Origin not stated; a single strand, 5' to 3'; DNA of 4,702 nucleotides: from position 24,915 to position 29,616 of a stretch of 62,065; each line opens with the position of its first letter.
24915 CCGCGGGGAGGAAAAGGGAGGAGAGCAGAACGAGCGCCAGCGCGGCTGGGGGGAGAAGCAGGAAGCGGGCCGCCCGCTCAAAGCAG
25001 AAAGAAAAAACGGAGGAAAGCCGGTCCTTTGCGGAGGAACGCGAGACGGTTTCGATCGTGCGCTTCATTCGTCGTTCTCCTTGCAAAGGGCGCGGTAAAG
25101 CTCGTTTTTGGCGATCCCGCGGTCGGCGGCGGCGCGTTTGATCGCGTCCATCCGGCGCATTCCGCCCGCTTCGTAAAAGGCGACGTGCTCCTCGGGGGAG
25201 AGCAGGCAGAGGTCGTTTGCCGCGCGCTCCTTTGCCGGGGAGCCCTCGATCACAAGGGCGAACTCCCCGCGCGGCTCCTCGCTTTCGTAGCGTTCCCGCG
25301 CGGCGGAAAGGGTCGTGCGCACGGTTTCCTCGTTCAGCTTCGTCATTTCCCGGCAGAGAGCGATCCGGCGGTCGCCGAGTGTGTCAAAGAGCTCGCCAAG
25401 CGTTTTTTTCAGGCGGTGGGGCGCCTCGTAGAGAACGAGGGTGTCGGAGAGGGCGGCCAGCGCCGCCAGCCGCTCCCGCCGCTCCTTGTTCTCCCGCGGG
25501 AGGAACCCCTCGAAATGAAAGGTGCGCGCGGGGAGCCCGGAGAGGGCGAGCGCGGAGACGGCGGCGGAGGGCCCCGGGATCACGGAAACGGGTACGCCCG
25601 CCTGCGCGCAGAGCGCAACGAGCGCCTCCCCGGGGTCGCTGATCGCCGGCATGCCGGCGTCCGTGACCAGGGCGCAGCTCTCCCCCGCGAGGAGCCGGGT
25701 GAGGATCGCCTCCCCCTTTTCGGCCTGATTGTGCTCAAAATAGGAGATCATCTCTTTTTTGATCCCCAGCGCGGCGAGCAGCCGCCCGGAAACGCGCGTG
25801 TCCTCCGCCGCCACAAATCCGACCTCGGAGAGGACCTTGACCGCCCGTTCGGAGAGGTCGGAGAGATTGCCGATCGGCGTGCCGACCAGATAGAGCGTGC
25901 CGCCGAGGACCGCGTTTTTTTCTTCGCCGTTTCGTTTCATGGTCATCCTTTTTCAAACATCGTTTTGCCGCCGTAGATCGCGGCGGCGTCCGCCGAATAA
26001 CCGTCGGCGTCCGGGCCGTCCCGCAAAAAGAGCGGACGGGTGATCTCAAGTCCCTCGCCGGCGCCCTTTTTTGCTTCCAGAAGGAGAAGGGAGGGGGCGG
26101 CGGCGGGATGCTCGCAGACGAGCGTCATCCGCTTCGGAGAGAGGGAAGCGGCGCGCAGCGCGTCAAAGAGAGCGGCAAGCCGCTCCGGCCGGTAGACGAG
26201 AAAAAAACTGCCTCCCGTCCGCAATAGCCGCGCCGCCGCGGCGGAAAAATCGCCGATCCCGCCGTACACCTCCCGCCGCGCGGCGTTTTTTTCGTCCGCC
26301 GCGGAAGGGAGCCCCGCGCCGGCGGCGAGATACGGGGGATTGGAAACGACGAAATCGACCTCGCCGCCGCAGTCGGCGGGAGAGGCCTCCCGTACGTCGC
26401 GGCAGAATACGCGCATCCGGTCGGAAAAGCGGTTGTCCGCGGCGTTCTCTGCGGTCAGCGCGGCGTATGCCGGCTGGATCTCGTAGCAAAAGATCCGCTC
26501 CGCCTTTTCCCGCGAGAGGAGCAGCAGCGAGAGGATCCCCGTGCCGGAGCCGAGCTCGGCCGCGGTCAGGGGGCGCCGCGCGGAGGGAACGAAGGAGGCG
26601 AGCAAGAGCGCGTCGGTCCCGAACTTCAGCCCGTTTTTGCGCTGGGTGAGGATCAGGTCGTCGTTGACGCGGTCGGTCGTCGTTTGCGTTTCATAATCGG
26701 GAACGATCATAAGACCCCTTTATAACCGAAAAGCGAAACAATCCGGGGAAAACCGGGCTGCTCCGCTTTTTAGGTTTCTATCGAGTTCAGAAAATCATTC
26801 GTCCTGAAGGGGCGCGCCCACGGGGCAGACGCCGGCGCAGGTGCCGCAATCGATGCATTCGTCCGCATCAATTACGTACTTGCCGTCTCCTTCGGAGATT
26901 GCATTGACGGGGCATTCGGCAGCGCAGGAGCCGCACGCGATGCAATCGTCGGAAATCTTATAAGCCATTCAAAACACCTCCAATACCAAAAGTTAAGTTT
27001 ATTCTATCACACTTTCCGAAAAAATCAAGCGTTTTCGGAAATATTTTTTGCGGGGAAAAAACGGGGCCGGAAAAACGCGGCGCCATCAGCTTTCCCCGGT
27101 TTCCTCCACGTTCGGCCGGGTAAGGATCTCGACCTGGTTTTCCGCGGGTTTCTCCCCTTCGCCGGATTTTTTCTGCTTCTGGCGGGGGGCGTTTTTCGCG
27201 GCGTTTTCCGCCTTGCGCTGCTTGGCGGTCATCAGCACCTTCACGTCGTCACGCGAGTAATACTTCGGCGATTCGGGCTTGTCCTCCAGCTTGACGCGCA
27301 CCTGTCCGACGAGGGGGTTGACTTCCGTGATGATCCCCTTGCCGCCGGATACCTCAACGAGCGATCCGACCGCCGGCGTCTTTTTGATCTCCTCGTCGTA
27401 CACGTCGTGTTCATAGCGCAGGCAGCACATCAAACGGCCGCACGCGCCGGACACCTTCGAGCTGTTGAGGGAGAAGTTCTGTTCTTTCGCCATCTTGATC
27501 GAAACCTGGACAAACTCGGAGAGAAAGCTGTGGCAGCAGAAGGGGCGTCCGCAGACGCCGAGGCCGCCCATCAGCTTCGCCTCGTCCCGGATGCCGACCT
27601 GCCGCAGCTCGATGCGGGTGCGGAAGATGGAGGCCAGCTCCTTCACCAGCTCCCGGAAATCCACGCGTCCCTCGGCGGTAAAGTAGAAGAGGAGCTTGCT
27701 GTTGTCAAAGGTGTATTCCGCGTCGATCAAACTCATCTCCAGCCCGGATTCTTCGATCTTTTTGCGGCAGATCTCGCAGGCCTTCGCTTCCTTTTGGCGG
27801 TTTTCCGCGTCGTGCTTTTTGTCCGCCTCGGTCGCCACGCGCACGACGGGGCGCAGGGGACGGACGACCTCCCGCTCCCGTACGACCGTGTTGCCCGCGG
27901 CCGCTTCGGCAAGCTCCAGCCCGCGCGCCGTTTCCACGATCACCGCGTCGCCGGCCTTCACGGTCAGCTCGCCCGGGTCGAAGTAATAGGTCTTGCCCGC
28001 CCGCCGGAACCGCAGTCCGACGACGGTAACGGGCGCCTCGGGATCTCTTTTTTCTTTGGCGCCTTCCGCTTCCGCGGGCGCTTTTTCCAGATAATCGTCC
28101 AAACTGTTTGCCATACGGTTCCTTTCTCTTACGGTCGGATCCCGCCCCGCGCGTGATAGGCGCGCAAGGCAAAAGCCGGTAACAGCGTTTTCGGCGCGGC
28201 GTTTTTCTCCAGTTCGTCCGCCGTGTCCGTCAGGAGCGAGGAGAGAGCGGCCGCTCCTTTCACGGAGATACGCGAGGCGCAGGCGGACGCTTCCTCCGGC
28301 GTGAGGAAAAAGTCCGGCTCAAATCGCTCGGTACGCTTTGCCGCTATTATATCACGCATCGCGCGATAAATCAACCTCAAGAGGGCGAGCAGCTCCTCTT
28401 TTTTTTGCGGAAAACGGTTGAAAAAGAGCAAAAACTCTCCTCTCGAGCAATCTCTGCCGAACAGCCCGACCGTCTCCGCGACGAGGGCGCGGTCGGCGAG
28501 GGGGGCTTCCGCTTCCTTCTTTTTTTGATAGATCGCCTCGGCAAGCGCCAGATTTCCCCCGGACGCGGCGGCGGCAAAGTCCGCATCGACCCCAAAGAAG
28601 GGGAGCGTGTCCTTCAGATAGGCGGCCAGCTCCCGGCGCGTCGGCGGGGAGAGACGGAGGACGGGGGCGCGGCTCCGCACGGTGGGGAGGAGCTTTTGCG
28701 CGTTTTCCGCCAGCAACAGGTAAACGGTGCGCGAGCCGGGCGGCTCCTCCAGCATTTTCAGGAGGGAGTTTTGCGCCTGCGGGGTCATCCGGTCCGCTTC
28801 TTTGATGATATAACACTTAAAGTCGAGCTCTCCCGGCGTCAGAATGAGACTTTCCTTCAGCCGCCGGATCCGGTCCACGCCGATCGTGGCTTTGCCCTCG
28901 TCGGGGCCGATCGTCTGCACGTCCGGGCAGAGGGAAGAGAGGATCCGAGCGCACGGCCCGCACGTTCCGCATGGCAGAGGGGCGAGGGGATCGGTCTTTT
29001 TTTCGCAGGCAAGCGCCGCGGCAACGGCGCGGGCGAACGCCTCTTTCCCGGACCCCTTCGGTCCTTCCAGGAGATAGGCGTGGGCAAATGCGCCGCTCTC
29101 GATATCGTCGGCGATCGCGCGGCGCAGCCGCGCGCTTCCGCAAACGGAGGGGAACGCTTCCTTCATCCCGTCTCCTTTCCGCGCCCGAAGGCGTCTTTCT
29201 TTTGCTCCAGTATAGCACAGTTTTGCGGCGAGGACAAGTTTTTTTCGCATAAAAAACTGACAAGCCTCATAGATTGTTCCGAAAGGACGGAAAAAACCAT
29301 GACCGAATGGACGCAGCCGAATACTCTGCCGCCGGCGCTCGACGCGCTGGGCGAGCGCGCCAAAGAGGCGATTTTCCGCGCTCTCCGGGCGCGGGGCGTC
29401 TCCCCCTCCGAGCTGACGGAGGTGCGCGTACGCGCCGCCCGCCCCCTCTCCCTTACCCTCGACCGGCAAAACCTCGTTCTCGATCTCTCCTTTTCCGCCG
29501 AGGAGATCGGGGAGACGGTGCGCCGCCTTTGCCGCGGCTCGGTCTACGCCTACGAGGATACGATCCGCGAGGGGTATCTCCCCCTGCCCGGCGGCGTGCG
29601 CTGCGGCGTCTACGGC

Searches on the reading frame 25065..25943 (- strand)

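Call 18: search_protein_families(library=pfam, proteins=[window:25065-25943:-], max_evalue=0.001)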
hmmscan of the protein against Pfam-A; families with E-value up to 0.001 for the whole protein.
window:25065-25943:- (292 aa): 1 family
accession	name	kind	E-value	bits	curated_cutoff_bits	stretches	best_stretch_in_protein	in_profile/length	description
PF00590.25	TP_methylase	-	2e-36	126.4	27.8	1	16-214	1-210/212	Tetrapyrrole (Corrin/Porphyrin) Methylases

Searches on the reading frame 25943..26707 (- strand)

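Call 18: search_protein_families(library=pfam, proteins=[window:25943-26707:-], max_evalue=0.001)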
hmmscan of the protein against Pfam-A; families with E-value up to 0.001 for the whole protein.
window:25943-26707:- (254 aa): 4 families
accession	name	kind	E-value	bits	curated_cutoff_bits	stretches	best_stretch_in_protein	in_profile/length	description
PF05175.20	MTS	-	4.6e-11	43.1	23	1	35-172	22-140/170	Methyltransferase small domain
PF13649.12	Methyltransf_25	-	8.5e-05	23.6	27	1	51-122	3-70/97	Methyltransferase domain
PF03602.21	Cons_hypoth95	-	0.00032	20.9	24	1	51-128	47-125/182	Conserved hypothetical protein 95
PF02475.24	TRM5-TYW2_MTfase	-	0.00075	19.9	28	0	54-113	45-104/164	TRM5/TYW2 methyltransferase domain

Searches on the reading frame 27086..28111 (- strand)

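Call 18: search_protein_families(library=pfam, proteins=[window:27086-28111:-], max_evalue=0.001)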
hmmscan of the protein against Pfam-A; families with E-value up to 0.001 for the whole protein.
window:27086-28111:- (341 aa): 1 family
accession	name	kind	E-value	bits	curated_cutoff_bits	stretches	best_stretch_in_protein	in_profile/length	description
PF04468.17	PSP1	-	5.2e-37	126.5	27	1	88-172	2-86/86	PSP1 C-terminal conserved region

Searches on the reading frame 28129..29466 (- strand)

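Call 18: search_protein_families(library=pfam, proteins=[window:28129-29466:-], max_evalue=0.001)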
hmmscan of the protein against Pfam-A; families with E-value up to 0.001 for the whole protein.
window:28129-29466:- (445 aa): 2 families
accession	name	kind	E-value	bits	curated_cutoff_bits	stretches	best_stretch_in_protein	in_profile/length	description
PF13177.12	DNA_pol3_delta2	-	1.7e-43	148.8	27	1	116-274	7-159/161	DNA polymerase III, delta subunit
PF00004.35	AAA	-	0.00047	21.1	21.2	0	132-268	2-124/131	ATPase family associated with various cellular activities (AAA)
